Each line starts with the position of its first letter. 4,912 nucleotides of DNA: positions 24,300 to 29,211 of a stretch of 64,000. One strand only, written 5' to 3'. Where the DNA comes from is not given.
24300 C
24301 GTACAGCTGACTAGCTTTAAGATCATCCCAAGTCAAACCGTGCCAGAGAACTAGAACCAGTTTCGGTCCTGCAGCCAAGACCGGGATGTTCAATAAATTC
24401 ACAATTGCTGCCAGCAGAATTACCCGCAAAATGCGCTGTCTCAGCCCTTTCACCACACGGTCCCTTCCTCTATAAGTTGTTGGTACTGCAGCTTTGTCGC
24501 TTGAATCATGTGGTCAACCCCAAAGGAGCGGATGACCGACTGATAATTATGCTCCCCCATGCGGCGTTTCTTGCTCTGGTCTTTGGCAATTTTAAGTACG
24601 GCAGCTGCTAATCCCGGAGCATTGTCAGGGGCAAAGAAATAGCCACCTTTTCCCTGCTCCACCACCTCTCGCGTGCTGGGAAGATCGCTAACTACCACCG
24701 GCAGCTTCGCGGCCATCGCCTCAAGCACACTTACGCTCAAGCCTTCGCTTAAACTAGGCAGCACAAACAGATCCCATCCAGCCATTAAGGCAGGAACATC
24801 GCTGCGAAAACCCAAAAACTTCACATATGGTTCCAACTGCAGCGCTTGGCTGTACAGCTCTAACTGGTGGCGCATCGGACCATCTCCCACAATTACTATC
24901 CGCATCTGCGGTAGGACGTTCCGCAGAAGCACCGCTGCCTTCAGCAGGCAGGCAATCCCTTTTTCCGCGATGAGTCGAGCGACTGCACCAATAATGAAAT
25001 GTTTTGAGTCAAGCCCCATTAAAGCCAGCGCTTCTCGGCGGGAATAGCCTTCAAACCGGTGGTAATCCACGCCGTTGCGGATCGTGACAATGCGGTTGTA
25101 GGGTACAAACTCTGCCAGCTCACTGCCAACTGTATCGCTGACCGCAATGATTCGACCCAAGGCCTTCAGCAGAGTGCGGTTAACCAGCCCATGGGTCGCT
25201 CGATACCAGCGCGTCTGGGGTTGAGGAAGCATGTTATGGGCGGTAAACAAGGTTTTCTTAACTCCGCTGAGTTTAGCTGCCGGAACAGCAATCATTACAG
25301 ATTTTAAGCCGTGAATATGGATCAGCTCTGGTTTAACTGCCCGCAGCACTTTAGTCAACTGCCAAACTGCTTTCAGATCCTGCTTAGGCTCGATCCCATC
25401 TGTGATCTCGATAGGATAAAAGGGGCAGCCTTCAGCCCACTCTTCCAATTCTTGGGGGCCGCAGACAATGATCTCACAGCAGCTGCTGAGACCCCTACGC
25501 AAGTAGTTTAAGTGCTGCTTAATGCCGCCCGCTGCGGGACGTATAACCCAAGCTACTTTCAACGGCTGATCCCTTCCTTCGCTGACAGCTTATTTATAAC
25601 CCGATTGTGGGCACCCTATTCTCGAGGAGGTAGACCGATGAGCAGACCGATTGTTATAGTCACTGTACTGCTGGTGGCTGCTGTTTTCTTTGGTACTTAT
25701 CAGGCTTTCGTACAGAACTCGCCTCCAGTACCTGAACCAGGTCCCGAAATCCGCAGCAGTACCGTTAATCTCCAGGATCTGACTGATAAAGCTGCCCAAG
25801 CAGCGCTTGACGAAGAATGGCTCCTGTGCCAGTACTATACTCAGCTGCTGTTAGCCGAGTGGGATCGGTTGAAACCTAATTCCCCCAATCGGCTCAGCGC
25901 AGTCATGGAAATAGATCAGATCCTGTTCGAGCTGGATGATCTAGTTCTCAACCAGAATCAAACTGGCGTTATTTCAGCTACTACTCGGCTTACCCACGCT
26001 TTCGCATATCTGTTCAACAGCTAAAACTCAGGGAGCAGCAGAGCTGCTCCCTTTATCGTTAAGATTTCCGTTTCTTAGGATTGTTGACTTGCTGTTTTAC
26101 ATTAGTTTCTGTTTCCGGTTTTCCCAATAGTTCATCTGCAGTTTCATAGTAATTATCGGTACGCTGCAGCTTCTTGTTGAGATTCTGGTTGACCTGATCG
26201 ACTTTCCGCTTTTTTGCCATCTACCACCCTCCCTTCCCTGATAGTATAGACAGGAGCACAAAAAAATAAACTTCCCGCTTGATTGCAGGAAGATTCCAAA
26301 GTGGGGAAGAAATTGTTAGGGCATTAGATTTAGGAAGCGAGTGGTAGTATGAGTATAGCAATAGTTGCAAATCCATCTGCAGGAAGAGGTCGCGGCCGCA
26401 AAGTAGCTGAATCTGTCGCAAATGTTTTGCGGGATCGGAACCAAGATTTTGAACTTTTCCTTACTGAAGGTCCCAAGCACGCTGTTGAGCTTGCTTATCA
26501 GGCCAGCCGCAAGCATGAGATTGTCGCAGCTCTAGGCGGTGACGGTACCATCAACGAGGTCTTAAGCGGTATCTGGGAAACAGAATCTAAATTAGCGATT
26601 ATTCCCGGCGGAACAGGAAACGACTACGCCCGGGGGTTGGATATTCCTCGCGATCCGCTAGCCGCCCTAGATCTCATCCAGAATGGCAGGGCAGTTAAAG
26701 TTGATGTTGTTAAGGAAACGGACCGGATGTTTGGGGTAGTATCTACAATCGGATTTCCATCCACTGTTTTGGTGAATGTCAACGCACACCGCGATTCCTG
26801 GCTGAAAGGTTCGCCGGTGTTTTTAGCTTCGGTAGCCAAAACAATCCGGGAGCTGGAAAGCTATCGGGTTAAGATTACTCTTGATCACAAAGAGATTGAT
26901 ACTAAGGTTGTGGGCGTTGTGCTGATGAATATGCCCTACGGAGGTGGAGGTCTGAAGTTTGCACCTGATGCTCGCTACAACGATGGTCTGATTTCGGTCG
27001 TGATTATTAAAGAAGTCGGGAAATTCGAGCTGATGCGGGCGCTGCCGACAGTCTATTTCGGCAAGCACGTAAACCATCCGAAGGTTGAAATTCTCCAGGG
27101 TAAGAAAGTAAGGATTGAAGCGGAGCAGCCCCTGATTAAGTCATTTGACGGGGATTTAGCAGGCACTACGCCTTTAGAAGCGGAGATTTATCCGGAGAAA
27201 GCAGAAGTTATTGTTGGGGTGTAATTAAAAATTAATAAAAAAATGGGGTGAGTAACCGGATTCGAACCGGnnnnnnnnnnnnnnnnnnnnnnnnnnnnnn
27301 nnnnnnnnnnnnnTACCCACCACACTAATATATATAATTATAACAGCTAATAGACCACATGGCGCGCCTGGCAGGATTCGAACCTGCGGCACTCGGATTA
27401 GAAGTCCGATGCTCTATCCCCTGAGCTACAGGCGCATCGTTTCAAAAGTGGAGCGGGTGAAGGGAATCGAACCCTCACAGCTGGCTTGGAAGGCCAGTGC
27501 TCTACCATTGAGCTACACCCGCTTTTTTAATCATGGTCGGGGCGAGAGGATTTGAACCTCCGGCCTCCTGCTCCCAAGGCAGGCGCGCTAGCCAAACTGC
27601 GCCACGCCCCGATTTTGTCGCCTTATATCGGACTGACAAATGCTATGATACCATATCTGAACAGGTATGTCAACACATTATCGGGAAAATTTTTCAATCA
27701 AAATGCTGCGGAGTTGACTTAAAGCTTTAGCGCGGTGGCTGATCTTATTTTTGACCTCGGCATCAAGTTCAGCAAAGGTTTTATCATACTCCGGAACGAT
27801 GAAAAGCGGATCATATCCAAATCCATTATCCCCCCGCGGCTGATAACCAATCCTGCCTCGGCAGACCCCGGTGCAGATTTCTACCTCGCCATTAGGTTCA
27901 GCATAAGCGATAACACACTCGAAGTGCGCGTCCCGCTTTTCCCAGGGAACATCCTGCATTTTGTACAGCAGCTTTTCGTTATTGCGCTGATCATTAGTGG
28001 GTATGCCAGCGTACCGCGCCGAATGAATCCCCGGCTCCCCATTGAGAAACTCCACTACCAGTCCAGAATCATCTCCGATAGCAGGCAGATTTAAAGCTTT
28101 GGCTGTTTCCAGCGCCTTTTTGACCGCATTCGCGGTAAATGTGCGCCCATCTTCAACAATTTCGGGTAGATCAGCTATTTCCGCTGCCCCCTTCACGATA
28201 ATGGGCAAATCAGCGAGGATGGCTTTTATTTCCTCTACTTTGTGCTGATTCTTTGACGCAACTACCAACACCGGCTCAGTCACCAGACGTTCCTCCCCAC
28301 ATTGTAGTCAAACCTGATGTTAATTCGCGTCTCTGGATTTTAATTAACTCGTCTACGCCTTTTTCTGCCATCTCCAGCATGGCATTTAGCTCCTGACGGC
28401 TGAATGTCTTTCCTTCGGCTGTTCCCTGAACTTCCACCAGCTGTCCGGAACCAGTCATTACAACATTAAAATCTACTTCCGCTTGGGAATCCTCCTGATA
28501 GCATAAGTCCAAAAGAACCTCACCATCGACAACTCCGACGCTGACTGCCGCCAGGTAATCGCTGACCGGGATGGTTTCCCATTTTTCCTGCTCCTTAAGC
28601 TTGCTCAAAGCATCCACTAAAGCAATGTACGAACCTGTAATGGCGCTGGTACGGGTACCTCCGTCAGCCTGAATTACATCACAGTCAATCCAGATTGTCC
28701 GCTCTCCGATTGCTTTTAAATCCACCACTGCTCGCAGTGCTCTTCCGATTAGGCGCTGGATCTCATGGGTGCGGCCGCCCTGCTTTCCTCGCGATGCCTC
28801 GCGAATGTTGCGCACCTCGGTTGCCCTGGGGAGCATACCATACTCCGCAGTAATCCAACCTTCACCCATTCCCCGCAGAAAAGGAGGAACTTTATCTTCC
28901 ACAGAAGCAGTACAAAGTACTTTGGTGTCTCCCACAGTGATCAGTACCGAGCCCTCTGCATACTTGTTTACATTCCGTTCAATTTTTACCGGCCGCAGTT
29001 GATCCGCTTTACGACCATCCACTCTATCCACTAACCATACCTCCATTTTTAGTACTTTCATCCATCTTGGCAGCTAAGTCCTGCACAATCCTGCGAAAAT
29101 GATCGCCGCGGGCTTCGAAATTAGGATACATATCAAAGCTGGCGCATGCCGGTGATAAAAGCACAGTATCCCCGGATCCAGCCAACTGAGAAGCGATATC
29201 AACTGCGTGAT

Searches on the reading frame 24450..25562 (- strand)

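Call 62: search_protein_families(library=pfam, proteins=[window:24450-25562:-], max_evalue=0.0001)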
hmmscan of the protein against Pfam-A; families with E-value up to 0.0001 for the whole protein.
window:24450-25562:- (370 aa): 6 families
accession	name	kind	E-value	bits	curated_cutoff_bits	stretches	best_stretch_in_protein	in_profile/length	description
PF00534.26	Glycos_transf_1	-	4.7e-39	134.1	26.4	1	184-341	11-171/172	Glycosyl transferases group 1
PF13692.12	Glyco_trans_1_4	-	3.2e-35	121.9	27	1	190-328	3-142/142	Glycosyl transferases group 1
PF13439.12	Glyco_transf_4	-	1.5e-19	71.1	28.5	1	12-168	2-169/170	Glycosyltransferase Family 4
PF13579.12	Glyco_trans_4_4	-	2.5e-16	60.9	29.7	1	12-164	1-158/158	Glycosyl transferase 4-like domain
PF13477.12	Glyco_trans_4_2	-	3.5e-08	34.1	23.4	1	36-124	33-125/139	Glycosyl transferase 4-like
PF20706.3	GT4-conflict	-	5.8e-05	22.7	26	0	247-293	263-312/385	Family 4 Glycosyltransferase in conflict systems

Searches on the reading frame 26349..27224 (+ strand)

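Call 62: search_protein_families(library=pfam, proteins=[window:26349-27224:+], max_evalue=0.0001)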
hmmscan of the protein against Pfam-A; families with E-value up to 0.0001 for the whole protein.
window:26349-27224:+ (291 aa): 2 families
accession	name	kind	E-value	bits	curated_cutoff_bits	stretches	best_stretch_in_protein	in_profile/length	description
PF19279.4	YegS_C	-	1e-33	116.8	27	1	140-288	9-157/158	YegS C-terminal NAD kinase beta sandwich-like domain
PF00781.29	DAGK_cat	-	1.8e-32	112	23.6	1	3-122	2-124/125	Diacylglycerol kinase catalytic domain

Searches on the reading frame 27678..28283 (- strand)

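Call 62: search_protein_families(library=pfam, proteins=[window:27678-28283:-], max_evalue=0.0001)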
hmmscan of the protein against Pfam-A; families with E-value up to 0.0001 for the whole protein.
window:27678-28283:- (201 aa): 1 family
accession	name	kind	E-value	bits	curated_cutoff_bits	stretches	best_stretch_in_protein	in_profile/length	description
PF01725.21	Ham1p_like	-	1.7e-68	230.6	22.5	1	6-193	1-185/186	Ham1 family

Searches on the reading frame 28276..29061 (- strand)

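Call 62: search_protein_families(library=pfam, proteins=[window:28276-29061:-], max_evalue=0.0001)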
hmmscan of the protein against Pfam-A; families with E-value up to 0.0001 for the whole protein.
window:28276-29061:- (261 aa): 2 families
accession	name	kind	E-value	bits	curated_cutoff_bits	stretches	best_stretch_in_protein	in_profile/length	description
PF01138.27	RNase_PH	-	3.5e-29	102.3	25.5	1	21-151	1-127/130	3' exoribonuclease family, domain 1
PF03725.20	RNase_PH_C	-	1.5e-16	60.5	20.8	1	168-235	1-67/67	3' exoribonuclease family, domain 2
